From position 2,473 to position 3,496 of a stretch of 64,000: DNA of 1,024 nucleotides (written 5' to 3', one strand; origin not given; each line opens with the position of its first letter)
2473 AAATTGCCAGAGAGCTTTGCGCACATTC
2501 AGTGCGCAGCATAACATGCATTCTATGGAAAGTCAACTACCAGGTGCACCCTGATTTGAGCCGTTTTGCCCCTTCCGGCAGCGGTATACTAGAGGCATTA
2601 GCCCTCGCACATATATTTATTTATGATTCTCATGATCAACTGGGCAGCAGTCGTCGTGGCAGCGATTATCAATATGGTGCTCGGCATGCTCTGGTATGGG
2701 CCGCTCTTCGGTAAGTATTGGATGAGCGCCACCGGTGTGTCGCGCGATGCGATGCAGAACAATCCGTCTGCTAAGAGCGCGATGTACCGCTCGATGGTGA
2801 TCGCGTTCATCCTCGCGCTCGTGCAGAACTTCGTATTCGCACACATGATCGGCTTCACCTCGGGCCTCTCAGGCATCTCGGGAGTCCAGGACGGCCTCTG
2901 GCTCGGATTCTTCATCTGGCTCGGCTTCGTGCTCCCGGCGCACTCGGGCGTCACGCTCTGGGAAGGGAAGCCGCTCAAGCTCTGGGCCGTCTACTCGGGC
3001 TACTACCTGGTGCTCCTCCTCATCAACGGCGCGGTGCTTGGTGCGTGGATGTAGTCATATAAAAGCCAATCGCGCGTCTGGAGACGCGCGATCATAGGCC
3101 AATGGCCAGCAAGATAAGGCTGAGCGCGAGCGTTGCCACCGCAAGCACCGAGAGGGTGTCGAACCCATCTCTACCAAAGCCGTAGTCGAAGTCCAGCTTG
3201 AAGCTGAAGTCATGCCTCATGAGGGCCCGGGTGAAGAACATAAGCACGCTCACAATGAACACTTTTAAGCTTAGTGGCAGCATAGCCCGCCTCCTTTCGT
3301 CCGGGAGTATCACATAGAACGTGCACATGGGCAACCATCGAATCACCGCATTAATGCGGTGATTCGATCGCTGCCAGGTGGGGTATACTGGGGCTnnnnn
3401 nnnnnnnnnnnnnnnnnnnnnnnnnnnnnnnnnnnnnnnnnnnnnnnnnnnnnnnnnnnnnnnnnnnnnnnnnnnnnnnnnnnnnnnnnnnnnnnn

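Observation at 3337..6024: Compact AT-rich island encoding an operator-controlled AbrB-like protein, an EcoRI-family m6A methyltransferase, a DUF262(DGQQR)-HNH nuclease and an NDT-like protein: a candidate novel modification/restriction-type defence module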

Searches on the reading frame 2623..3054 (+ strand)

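Call 4: search_protein_families(library=pfam, proteins=[window:2623-3054:+], max_evalue=0.1)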
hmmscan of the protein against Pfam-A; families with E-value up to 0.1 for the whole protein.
window:2623-3054:+ (143 aa): 1 family
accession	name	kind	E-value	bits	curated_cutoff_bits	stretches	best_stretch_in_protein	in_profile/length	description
PF08570.15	DUF1761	-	1.6e-29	103.1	31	1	9-140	2-123/123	Protein of unknown function (DUF1761)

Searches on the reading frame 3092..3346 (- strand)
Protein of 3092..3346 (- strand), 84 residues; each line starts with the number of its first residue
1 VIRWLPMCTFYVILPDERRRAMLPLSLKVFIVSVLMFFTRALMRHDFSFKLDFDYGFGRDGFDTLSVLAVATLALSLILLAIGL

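Call 4: search_protein_families(library=pfam, proteins=[window:3092-3346:-], max_evalue=0.1)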
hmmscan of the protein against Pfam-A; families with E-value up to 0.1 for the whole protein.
window:3092-3346:- (84 aa): 1 family
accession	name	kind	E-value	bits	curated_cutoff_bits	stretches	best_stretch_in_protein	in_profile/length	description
PF18116.7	SNX17_FERM_C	-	0.067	13.4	22.9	1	45-82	67-104/109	Sorting Nexin 17 FERM C-terminal domain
